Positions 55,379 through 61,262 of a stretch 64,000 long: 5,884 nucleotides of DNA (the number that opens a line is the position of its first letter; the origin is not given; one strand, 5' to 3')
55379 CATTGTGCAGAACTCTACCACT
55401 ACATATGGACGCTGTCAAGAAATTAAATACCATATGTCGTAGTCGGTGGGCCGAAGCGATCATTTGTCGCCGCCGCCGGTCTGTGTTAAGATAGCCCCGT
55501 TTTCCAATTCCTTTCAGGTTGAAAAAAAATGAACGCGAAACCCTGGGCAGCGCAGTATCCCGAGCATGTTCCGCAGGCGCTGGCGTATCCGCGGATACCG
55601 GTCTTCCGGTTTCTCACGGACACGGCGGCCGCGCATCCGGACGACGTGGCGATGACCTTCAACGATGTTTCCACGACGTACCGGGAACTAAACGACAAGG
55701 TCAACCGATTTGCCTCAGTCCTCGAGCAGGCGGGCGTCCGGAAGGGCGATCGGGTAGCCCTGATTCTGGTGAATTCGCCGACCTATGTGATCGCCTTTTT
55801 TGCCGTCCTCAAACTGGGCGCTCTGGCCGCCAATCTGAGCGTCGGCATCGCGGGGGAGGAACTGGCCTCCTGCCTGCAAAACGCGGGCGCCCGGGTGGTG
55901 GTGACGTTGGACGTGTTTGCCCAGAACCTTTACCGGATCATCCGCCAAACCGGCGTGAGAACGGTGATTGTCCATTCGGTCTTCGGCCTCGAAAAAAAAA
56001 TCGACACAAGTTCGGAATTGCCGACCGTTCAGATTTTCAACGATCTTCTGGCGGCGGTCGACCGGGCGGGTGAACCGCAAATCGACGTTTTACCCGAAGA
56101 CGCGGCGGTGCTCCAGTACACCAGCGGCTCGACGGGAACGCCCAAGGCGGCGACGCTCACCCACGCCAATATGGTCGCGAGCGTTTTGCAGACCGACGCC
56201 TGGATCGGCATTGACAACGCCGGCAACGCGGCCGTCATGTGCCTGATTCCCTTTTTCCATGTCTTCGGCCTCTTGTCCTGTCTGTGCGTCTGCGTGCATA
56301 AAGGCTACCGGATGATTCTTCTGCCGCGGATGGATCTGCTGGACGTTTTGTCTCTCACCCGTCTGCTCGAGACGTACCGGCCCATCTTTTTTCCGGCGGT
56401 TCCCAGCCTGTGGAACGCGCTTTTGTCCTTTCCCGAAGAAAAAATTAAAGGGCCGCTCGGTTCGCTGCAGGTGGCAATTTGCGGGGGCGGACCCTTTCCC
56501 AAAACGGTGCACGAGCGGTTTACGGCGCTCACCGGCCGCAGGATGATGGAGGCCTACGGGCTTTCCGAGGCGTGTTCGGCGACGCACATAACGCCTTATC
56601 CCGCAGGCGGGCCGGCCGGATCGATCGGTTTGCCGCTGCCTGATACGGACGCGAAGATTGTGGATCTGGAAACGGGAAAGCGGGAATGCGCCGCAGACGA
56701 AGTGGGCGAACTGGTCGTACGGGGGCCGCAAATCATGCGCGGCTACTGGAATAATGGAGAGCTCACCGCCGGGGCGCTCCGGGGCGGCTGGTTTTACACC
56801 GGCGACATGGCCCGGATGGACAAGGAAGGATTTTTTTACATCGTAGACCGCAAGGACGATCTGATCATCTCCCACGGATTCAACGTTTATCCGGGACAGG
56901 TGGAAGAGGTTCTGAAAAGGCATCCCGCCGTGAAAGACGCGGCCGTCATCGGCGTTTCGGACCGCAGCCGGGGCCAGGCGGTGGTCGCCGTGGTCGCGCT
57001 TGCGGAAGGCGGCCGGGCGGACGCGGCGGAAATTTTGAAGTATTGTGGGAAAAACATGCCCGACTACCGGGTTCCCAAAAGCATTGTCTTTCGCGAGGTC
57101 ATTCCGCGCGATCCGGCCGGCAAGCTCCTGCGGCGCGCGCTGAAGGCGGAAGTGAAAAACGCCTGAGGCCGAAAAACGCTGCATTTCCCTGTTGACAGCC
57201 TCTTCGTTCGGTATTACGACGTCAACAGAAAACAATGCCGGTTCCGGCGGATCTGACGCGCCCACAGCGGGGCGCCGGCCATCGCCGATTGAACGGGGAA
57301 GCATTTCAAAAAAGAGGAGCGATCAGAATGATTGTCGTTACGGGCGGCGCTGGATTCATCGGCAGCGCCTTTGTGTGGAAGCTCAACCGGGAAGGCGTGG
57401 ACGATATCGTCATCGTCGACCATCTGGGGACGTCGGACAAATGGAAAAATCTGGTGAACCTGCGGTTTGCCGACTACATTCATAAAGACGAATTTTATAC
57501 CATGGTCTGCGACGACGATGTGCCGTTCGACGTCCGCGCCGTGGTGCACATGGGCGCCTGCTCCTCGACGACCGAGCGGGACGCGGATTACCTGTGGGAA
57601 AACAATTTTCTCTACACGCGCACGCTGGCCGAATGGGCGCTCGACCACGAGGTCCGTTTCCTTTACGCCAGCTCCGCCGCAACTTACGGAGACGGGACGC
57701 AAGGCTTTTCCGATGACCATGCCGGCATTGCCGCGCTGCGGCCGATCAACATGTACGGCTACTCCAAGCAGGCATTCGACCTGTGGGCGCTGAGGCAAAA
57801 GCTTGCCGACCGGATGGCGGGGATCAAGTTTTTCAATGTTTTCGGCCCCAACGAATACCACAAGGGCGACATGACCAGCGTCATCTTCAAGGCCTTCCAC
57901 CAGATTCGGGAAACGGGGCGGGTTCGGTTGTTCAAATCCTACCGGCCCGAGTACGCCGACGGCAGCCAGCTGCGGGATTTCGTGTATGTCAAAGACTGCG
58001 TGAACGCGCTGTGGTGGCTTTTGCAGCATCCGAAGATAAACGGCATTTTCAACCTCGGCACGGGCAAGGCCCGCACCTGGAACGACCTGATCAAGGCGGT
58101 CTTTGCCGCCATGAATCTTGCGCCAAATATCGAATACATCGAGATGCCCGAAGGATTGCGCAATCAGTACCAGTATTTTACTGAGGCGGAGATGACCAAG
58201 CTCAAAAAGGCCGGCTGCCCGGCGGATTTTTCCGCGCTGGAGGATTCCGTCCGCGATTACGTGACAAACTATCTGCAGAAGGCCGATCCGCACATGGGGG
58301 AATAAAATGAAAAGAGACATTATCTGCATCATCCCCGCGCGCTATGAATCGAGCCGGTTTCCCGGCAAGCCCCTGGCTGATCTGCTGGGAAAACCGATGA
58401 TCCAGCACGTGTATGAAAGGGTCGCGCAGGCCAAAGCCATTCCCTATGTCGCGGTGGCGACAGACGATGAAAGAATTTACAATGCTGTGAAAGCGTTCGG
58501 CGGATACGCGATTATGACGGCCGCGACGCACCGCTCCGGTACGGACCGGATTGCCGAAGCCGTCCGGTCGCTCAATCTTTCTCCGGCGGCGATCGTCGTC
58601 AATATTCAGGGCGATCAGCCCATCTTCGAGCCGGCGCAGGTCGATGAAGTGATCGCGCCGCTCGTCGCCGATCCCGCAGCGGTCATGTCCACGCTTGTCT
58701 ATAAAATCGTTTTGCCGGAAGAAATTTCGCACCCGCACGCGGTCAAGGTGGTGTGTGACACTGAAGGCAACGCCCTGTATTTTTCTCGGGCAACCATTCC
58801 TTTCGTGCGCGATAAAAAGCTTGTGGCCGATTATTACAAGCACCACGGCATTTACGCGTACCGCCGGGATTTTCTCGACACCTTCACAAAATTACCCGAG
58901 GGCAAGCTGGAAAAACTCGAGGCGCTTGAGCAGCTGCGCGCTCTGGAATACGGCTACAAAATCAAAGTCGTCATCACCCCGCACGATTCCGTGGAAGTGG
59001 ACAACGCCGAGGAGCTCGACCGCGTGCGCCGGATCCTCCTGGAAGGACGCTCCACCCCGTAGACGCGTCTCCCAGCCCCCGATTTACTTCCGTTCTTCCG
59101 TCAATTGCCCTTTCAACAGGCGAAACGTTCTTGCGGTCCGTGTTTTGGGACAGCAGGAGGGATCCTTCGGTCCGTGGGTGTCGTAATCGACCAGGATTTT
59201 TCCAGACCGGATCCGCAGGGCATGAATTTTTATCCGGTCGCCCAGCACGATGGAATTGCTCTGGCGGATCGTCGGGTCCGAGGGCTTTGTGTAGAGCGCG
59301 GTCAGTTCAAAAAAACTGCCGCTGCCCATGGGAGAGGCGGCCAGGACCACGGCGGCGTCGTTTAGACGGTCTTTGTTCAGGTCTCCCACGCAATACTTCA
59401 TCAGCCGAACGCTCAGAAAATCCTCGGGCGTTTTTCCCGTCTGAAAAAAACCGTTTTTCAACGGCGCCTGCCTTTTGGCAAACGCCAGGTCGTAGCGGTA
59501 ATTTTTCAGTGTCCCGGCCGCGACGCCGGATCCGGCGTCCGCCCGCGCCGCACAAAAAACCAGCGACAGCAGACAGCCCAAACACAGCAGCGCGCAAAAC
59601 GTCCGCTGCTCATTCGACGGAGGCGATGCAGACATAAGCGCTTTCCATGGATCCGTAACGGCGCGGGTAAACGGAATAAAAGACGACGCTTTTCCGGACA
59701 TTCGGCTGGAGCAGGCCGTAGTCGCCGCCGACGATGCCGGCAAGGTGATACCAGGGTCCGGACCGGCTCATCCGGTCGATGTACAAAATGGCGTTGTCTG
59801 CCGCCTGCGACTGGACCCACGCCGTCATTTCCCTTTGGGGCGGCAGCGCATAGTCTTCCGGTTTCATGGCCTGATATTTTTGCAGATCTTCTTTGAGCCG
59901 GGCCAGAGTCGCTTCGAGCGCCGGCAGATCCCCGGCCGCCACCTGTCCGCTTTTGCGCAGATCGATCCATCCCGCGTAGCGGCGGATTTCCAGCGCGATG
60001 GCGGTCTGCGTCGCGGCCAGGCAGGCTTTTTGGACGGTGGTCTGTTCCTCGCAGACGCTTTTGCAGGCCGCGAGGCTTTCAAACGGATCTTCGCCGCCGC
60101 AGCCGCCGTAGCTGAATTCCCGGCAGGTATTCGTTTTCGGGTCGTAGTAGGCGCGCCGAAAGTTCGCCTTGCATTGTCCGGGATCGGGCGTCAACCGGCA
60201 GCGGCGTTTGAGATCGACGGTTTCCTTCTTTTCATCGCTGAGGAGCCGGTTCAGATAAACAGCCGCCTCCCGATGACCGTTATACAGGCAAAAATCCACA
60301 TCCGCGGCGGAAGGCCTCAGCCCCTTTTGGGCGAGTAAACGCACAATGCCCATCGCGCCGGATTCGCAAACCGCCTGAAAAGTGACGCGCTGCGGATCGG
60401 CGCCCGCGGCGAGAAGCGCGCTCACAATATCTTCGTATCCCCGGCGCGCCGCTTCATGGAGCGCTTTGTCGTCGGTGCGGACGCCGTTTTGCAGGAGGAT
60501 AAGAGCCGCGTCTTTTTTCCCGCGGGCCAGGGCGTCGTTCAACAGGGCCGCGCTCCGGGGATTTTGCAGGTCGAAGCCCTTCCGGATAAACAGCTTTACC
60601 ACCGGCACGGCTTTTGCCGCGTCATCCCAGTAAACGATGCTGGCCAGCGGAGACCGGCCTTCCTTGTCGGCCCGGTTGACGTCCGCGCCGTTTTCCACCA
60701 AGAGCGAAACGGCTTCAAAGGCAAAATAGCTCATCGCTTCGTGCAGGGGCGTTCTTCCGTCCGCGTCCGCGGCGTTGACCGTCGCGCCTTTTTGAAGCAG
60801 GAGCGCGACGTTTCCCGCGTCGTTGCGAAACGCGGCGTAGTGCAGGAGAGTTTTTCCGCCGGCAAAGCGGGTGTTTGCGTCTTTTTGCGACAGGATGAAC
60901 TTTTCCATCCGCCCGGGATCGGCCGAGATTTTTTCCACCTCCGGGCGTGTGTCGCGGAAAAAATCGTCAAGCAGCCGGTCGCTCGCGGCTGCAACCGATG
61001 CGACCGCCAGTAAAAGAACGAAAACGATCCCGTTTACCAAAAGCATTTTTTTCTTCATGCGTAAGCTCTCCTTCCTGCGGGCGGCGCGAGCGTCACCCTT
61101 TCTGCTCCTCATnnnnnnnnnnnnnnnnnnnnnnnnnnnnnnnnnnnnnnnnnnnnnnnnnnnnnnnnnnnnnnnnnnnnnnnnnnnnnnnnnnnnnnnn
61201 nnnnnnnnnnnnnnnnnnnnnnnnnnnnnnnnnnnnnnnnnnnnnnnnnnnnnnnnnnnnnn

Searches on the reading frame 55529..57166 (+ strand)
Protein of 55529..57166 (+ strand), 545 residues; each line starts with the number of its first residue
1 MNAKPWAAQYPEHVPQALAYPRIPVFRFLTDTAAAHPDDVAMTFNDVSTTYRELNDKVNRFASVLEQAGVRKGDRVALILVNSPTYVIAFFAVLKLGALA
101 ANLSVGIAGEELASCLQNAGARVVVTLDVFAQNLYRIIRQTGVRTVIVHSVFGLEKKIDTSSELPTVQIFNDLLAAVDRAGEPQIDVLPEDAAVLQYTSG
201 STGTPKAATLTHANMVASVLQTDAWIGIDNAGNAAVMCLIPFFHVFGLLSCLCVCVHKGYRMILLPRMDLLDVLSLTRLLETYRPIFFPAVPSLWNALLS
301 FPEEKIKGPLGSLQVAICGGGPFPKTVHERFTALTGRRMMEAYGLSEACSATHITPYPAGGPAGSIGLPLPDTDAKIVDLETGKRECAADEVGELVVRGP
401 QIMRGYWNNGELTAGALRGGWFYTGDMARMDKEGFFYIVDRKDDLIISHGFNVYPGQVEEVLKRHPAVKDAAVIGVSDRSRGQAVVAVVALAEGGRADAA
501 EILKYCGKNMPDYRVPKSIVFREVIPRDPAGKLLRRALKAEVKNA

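Call 70: search_protein_families(library=pfam, proteins=[window:55529-57166:+], max_evalue=0.000001)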
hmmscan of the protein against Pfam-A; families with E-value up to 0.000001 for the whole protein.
window:55529-57166:+ (545 aa): 2 families
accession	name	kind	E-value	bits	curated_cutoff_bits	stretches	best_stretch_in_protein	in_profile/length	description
PF00501.34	AMP-binding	-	3.7e-93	312.8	29.9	1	30-407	2-384/384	AMP-binding enzyme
PF13193.12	AMP-binding_C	-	5.7e-18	66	24.5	1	457-532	1-76/76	AMP-binding enzyme C-terminal domain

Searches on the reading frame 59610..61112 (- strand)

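Call 70: search_protein_families(library=pfam, proteins=[window:59610-61112:-], max_evalue=0.000001)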
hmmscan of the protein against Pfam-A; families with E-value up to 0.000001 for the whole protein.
window:59610-61112:- (500 aa): 6 families
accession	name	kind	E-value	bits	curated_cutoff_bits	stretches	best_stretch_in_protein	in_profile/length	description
PF12796.13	Ank_2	-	1.5e-23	83.6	27.3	2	72-149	15-90/90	Ankyrin repeats (3 copies)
PF00023.36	Ank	-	5.3e-22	77.1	21.1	0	118-150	1-33/33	Ankyrin repeat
PF13637.12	Ank_4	-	3e-21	75.5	22.7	0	90-126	1-37/50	Ankyrin repeats (many copies)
PF13606.12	Ank_3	-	4.4e-15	54.5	22.3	0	118-146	1-29/30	Ankyrin repeat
PF00014.29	Kunitz_BPTI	-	1.8e-13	50.9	21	1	304-355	1-53/53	Kunitz/Bovine pancreatic trypsin inhibitor domain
PF13857.12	Ank_5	-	6.4e-09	36.4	27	0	105-156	1-53/56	Ankyrin repeats (many copies)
